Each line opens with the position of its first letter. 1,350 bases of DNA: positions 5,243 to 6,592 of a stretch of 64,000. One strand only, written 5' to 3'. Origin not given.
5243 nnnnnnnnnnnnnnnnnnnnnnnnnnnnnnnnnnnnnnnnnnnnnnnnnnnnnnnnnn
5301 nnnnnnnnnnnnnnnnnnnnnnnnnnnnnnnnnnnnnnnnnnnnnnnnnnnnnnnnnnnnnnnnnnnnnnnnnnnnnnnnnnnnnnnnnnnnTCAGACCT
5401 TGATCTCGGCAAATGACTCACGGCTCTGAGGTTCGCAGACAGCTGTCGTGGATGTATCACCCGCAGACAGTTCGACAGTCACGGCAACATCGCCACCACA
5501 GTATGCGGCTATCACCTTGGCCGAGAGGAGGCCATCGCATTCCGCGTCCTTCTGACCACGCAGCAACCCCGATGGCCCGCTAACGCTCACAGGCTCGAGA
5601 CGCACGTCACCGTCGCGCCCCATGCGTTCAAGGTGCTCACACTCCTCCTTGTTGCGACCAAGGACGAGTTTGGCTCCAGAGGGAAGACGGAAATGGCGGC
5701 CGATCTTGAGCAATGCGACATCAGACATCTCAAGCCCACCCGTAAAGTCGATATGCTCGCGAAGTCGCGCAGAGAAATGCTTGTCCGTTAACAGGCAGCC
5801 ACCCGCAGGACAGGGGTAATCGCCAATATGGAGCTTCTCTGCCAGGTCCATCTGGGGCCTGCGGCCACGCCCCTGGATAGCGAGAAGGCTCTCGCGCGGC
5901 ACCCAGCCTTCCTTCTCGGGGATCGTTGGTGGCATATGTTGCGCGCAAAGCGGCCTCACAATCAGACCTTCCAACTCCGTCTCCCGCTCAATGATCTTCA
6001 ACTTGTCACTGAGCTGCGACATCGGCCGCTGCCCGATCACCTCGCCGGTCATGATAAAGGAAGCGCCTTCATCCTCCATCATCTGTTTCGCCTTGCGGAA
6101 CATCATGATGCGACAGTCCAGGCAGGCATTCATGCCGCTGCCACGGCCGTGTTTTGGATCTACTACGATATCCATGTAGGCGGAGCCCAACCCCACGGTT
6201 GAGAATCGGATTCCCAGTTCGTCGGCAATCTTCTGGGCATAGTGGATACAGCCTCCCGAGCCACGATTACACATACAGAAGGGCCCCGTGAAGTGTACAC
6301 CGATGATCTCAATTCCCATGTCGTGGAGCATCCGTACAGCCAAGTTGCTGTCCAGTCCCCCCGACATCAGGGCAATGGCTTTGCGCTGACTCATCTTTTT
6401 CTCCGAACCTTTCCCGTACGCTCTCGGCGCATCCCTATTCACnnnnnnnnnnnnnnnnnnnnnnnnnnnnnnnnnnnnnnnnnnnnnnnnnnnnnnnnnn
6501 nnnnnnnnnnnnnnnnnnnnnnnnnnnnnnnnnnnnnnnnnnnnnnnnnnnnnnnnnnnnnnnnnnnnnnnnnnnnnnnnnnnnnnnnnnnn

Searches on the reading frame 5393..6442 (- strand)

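Call 56: search_protein_families(library=pfam, proteins=[window:5393-6442:-], max_evalue=0.00001)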
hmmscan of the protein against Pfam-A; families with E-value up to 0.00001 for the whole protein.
window:5393-6442:- (349 aa): 3 families
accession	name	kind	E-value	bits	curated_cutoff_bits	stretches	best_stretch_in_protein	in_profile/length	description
PF18297.6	NFACT-R_2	-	8.3e-14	52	26.9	1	248-333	1-85/104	NFACT protein RNA binding domain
PF02568.20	ThiI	-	2.9e-12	47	20.5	1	18-166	2-145/197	Thiamine biosynthesis protein (ThiI)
PF03054.22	tRNA_Me_trans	-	2.6e-08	34.2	20.6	1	21-134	2-126/202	tRNA methyl transferase HUP domain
